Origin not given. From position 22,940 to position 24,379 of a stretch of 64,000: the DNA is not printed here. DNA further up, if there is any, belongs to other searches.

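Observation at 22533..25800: ECF sigma cluster whose anti-sigma factor ends in a PASTA domain and is followed by an MltG-like lipoprotein with an altered catalytic motif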

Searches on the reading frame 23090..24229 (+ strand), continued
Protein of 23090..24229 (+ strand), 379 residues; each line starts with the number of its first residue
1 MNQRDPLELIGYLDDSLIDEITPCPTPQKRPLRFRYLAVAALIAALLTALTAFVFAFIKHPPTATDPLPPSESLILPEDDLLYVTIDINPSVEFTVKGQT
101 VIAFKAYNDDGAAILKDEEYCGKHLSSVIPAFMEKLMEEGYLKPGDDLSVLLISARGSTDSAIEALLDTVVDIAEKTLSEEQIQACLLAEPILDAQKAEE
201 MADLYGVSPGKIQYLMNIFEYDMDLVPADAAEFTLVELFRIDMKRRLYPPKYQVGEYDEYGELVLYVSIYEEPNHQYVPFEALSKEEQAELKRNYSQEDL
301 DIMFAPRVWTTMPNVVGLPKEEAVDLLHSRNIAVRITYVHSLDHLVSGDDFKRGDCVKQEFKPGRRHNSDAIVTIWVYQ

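Call 63: search_protein_families(library=pfam, proteins=[P0006, P0007, P0008, P0009, L004:6001-7227:+, L005:6001-7557:+, L006:1410-2597:+, L005:5444-6004:+, L006:853-1413:+], max_evalue=0.1)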
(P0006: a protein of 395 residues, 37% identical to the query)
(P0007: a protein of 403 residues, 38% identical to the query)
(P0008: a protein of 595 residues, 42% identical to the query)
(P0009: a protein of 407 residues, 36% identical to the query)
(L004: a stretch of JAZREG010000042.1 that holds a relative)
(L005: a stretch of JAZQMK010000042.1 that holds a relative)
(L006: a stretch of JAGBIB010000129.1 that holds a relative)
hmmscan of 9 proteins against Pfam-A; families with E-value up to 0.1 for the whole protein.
P0006 (395 aa): 2 families
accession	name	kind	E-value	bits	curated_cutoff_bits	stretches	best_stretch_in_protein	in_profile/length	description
PF23750.1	RsgI_M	-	8.1e-18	65.7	25.3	1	97-226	3-130/133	Anti-sigma factor RsgI-like central domain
PF03793.24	PASTA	-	0.072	13.5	23.2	0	322-345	2-25/64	PASTA domain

P0007 (403 aa): 3 families
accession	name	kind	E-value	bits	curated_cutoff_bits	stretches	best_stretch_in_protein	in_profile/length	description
PF23750.1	RsgI_M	-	6.8e-21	75.7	25.3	1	102-232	2-130/133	Anti-sigma factor RsgI-like central domain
PF03793.24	PASTA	-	0.0011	19.4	23.2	1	328-379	2-49/64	PASTA domain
PF14502.12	HTH_41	-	0.038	13.8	25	1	214-246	7-39/48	Helix-turn-helix domain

P0008 (595 aa): 3 families
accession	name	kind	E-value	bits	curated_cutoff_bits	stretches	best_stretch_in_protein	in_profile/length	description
PF23750.1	RsgI_M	-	6.9e-22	78.9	25.3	1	163-294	2-130/133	Anti-sigma factor RsgI-like central domain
PF03793.24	PASTA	-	0.0092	16.4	23.2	1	390-441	2-49/64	PASTA domain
PF14502.12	HTH_41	-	0.074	12.9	25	0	279-308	10-39/48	Helix-turn-helix domain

P0009 (407 aa): 3 families
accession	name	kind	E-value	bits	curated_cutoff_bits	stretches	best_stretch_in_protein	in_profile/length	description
PF23750.1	RsgI_M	-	1.6e-17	64.8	25.3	1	110-239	2-130/133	Anti-sigma factor RsgI-like central domain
PF03793.24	PASTA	-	0.0014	18.9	23.2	1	335-385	2-48/64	PASTA domain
PF14502.12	HTH_41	-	0.002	18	25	1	223-253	9-39/48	Helix-turn-helix domain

L004:6001-7227:+ (408 aa): 4 families
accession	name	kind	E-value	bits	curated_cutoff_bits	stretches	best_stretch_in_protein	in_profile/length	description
PF23750.1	RsgI_M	-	2.1e-21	77.3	25.3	1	110-239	3-130/133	Anti-sigma factor RsgI-like central domain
PF08374.16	Protocadherin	-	0.0006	20.3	26.3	1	20-114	27-118/217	Protocadherin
PF03793.24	PASTA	-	0.019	15.4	23.2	0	335-356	2-23/64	PASTA domain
PF08681.18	TacA1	-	0.028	14.8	21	1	182-248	4-65/80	Antitoxin TacA 1-like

L005:6001-7557:+ (518 aa): 5 families
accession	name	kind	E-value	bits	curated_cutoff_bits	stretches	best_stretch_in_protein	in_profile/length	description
PF23750.1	RsgI_M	-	3.4e-20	73.4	25.3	1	93-223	2-130/133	Anti-sigma factor RsgI-like central domain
PF20251.4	Big_14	-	1.2e-11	44.9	27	1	404-500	7-95/104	Bacterial Ig-like domain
PF03793.24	PASTA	-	7.9e-05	23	23.2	1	319-372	2-51/64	PASTA domain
PF02603.21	Hpr_kinase_N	-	0.024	15.1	24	1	151-219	40-108/125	HPr Serine kinase N terminus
PF14502.12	HTH_41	-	0.05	13.5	25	0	210-237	12-39/48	Helix-turn-helix domain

L006:1410-2597:+ (395 aa): 1 family
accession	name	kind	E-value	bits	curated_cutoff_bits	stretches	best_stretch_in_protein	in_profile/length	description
PF03793.24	PASTA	-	0.00036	20.9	23.2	1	311-379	2-62/64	PASTA domain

L005:5444-6004:+ (186 aa): 8 families
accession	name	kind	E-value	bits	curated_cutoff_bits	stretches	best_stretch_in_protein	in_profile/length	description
PF07638.17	Sigma70_ECF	-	1.6e-07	31.8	21.1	1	47-177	53-181/185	ECF sigma factor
PF04542.20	Sigma70_r2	-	4.6e-05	23.6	24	1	23-88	3-70/71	Sigma-70 region 2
PF18953.6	SAP_new25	-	0.0011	19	26.3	0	139-161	2-24/51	SAP domain-containing new25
PF08281.18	Sigma70_r4_2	-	0.0026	17.8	25.7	1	134-173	13-52/54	Sigma-70, region 4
PF19891.5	DUF6364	-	0.0051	17.7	27.3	1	98-180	5-67/70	Family of unknown function (DUF6364)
PF04545.22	Sigma70_r4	-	0.0095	15.9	24.1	1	135-177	8-50/50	Sigma-70, region 4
PF18774.7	APOBEC4_like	-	0.045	14.1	26.7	1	82-149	27-96/131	APOBEC4-like -AID/APOBEC-deaminase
PF06530.18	Phage_antitermQ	-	0.046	14.1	26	0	122-185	54-116/118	Phage antitermination protein Q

L006:853-1413:+ (186 aa): 6 families
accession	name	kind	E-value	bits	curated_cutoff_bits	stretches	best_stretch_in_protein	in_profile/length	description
PF07638.17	Sigma70_ECF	-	1.2e-08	35.5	21.1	1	65-177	73-181/185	ECF sigma factor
PF08281.18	Sigma70_r4_2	-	7.7e-07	29.1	25.7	1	124-175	3-54/54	Sigma-70, region 4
PF04542.20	Sigma70_r2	-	9.7e-07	28.9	24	1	23-88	3-70/71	Sigma-70 region 2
PF04545.22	Sigma70_r4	-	1.7e-06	27.9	24.1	1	129-177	2-50/50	Sigma-70, region 4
PF06530.18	Phage_antitermQ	-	0.017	15.5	26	1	117-179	49-110/118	Phage antitermination protein Q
PF12958.12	DUF3847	-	0.022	15.3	40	1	86-115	33-62/81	Protein of unknown function (DUF3847)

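Call 85: find_related_loci(query=A3, collection=metagenome_contigs, flank=5000)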
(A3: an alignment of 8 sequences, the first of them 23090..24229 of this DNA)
Query A3 (379 aa) in metagenome_contigs; peptide patterns used: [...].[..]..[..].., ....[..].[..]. (x = any residue, [..] = any of these).
170 stretches matched a pattern; 2 encode a relative of the query (tblastn E <= 1e-3); 2 distinct loci.
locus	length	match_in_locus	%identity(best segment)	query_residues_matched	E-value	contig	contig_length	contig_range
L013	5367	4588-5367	98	1-260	3e-171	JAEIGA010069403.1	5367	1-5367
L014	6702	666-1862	36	1-377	3e-70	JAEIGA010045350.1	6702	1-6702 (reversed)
